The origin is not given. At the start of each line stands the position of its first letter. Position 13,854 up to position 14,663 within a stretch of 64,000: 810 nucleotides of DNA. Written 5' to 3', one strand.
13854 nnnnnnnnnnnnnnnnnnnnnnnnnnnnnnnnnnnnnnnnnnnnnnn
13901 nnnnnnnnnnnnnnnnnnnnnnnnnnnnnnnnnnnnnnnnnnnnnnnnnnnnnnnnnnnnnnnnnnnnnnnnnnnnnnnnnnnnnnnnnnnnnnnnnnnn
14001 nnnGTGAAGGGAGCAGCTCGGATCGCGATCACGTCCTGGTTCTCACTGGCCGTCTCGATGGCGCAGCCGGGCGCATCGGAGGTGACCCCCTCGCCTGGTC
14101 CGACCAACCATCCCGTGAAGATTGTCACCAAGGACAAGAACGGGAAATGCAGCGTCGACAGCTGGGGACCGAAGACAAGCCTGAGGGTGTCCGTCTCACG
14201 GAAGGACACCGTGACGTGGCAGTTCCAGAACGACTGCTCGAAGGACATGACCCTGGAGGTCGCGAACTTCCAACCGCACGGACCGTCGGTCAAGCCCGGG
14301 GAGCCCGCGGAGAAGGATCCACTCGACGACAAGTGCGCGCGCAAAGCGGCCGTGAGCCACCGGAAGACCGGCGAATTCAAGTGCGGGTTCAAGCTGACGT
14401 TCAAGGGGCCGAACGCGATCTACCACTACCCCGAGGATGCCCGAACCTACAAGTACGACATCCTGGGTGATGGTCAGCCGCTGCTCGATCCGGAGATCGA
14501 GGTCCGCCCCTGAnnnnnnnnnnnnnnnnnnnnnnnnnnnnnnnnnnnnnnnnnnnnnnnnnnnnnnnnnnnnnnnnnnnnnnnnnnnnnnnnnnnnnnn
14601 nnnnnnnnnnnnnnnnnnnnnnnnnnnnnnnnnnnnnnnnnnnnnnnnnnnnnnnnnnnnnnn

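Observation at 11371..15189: Hanks-type Ser/Thr kinase (TPR), small secreted protein and wHTH-FHA transcription factor form one cluster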

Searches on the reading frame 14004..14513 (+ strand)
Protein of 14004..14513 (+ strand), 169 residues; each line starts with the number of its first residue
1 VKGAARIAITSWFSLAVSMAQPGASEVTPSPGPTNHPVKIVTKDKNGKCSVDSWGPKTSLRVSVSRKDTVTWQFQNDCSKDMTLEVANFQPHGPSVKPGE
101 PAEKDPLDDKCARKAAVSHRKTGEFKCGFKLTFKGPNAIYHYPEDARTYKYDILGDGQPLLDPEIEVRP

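Call 4: search_protein_families(library=pfam, proteins=[window:14004-14513:+], max_evalue=0.01)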
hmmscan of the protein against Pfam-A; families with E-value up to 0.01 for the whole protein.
window:14004-14513:+ (169 aa): 0 families

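Call 8: find_homologous_proteins(query=window:14004-14513:+, max_evalue=0.001)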
Query window:14004-14513:+ (169 aa): 2 proteins with E <= 0.001 among 10 candidates.
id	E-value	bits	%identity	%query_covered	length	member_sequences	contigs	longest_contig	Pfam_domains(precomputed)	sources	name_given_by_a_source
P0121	1.4e-112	391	100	100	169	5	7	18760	-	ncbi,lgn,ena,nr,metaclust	ncbi:MAG: hypothetical protein DMF81_13660 [Acidobacteria bacterium]|nr:MAG: hypothetical protein DM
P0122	2.9e-83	296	80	96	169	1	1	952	-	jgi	jgi:hypothetical protein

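Call 25: search_protein_representatives(protein=window:14004-14513:+)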
Query: 169 residues. Proteins with E-value up to 0.001 (for the whole library): 34; up to 1e-10: 12; up to 1e-30: 1. The best 34 are listed.
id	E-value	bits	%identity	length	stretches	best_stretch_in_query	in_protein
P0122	9.1e-84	295.7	80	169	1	7-169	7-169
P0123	1.1e-22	96.8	50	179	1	60-169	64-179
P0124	1.2e-18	83.6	62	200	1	97-168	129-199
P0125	6.3e-16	74.8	48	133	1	61-169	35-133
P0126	2.0e-15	73.1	59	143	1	85-169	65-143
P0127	6.8e-14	68.2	44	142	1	67-169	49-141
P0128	9.0e-14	67.8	41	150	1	20-168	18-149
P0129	1.0e-13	67.6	53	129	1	27-92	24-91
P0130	1.5e-13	67.1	39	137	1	27-169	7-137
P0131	3.6e-11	59.3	37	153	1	7-167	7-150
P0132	5.6e-11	58.7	38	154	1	42-168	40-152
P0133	7.0e-11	58.4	40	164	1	17-167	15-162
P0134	5.7e-10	55.4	65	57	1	124-169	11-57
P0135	9.6e-10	54.7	35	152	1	15-167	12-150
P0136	2.3e-09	53.4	45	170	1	41-169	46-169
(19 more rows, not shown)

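Call 26: predict_structure(alignment_id=A2)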
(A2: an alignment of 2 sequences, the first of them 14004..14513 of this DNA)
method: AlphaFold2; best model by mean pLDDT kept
length: 169 residues; sequences in the alignment: 2
mean_pLDDT: 29.7   pTM: 0.17
mean pLDDT of the five models: 29.7, 29.2, 28.3, 27.3, 26.3
residues with pLDDT >= 90: 0; 70-90: 0; 50-70: 0; < 50: 169
segments of 3 or more residues with pLDDT < 50: 1-169
pLDDT, mean of each block of 10 residues (from residue 1): 36 38 28 30 32 32 28 31 30 29 32 26 27 28 25 26 26
secondary structure, 60 per line:
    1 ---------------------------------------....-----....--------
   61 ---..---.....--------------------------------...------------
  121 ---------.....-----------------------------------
elements in order: E40-43 E49-52 E69-73 E130-134

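Call 28: find_homologous_proteins(query=A4, max_evalue=0.001)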
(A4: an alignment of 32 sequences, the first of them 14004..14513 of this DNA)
Query A4 (32 sequences) (169 aa, profile of the alignment): 9 proteins with E <= 0.001 among 8000 candidates.
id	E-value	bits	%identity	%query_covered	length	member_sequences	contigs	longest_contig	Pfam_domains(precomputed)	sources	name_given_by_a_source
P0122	9.4e-51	190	80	96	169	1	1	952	-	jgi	jgi:hypothetical protein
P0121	1.6e-50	189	100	100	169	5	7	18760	-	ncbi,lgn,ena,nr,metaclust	ncbi:MAG: hypothetical protein DMF81_13660 [Acidobacteria bacterium]|nr:MAG: hypothetical protein DM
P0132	6.4e-42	161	34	62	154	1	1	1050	-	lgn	-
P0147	9.0e-41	157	31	78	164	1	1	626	-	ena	-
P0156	6.4e-38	148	46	92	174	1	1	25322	-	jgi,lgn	jgi:hypothetical protein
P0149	1.3e-34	137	35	62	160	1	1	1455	-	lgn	-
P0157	4.6e-31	126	28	92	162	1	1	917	-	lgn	-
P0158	3.9e-24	103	32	73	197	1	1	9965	-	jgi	jgi:hypothetical protein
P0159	5.8e-20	90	35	59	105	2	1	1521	-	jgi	jgi:hypothetical protein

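Call 29: find_encoding_contigs(protein=P0156, flank=8000, max_places=3)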
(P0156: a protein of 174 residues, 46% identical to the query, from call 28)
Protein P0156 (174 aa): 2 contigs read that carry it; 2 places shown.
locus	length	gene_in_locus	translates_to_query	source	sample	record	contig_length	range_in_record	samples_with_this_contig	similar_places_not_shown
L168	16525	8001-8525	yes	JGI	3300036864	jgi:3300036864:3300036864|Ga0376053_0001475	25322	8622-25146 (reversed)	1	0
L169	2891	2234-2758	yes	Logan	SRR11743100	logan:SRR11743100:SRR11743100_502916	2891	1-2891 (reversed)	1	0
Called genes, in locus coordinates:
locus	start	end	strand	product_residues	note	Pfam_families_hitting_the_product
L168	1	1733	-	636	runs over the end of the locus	?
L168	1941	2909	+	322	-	PF07676:PD40 (faint)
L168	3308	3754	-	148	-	-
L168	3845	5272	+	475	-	PF07695:7TMR-DISM_7TM, PF07228:SpoIIE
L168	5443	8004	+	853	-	PF00069:Pkinase, PF07714:PK_Tyr_Ser-Thr, PF13432:TPR_16, PF23914:TPR_CcmH_CycH, PF14559:TPR_19, PF13432:TPR_16, PF23914:TPR_CcmH_CycH, PF13424:TPR_12, +19 more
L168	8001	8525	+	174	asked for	-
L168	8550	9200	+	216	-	PF00486:Trans_reg_C, PF16697:Yop-YscD_cpl, PF00498:FHA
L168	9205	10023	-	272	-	-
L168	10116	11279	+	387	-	PF01408:GFO_IDH_MocA, PF22725:GFO_IDH_MocA_C3, PF02894:GFO_IDH_MocA_C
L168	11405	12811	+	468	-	PF05231:MASE1, PF00990:GGDEF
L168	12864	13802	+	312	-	PF01261:AP_endonuc_2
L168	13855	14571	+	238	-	PF13618:Gluconate_2-dh3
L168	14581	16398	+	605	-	PF00732:GMC_oxred_N, PF05199:GMC_oxred_C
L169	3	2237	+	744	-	?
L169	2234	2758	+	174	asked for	-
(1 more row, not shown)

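Call 30: find_encoding_contigs(protein=P0158, flank=8000, max_places=3)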
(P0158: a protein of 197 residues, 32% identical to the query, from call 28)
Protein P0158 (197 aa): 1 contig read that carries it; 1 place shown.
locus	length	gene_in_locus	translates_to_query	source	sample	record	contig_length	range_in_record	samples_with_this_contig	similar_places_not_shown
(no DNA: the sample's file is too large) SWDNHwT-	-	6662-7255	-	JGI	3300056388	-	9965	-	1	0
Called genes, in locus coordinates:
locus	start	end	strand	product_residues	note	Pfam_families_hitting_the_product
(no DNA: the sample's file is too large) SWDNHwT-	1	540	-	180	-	?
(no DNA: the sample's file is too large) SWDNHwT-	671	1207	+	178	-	PF16242:Pyrid_ox_like, PF01243:PNPOx_N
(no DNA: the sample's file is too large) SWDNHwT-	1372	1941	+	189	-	PF05685:Uma2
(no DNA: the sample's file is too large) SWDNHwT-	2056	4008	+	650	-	-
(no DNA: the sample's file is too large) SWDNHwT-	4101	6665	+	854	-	PF00069:Pkinase, PF07714:PK_Tyr_Ser-Thr, PF13371:TPR_9 (weak), PF23914:TPR_CcmH_CycH (weak), PF13432:TPR_16 (weak), PF13414:TPR_11 (weak), PF13424:TPR_12, PF13432:TPR_16, +17 more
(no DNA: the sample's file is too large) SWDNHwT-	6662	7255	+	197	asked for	-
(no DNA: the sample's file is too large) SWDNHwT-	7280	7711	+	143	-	-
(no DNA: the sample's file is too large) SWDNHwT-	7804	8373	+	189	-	PF05685:Uma2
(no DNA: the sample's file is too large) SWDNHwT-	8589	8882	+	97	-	-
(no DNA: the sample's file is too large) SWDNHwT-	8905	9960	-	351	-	PF04984:Phage_sheath_1, PF17482:Phage_sheath_1C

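Call 39: search_protein_families(library=ncbifam, proteins=[window:14004-14513:+], max_evalue=0.001)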
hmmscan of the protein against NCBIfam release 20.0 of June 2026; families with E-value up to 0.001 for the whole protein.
window:14004-14513:+ (169 aa): 0 families

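Call 48: predict_structure(alignment_id=A5)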
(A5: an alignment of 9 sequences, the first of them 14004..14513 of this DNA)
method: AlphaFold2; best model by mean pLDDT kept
length: 169 residues; sequences in the alignment: 9
mean_pLDDT: 79.9   pTM: 0.71
mean pLDDT of the five models: 79.9, 78.5, 78.6, 77.5, 76.0
residues with pLDDT >= 90: 87; 70-90: 30; 50-70: 29; < 50: 23
segments of 3 or more residues with pLDDT < 50: 1-23
pLDDT, mean of each block of 10 residues (from residue 1): 41 42 52 90 95 90 88 98 96 66 83 95 95 63 76 96 91
secondary structure, 60 per line:
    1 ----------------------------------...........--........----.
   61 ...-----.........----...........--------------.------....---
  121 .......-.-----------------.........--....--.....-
elements in order: E35-45 E48-55 E60-63 E69-77 E82-92 E114-117 E121-127 E147-155 E158-161 E164-168

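Call 65: find_encoding_contigs(protein=P0122, flank=3000, max_places=3)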
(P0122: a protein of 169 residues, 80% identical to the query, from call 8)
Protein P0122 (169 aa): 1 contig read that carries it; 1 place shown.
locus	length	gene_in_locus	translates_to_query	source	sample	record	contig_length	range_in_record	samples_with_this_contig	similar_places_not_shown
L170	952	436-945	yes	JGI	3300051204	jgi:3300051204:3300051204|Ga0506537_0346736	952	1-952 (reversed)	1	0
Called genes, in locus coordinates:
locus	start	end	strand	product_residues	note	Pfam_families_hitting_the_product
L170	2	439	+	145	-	?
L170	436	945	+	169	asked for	-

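Call 66: search_protein_families(library=padloc, proteins=[window:14004-14513:+], max_evalue=0.001)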
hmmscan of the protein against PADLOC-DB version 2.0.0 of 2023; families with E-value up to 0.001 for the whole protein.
window:14004-14513:+ (169 aa): 0 families
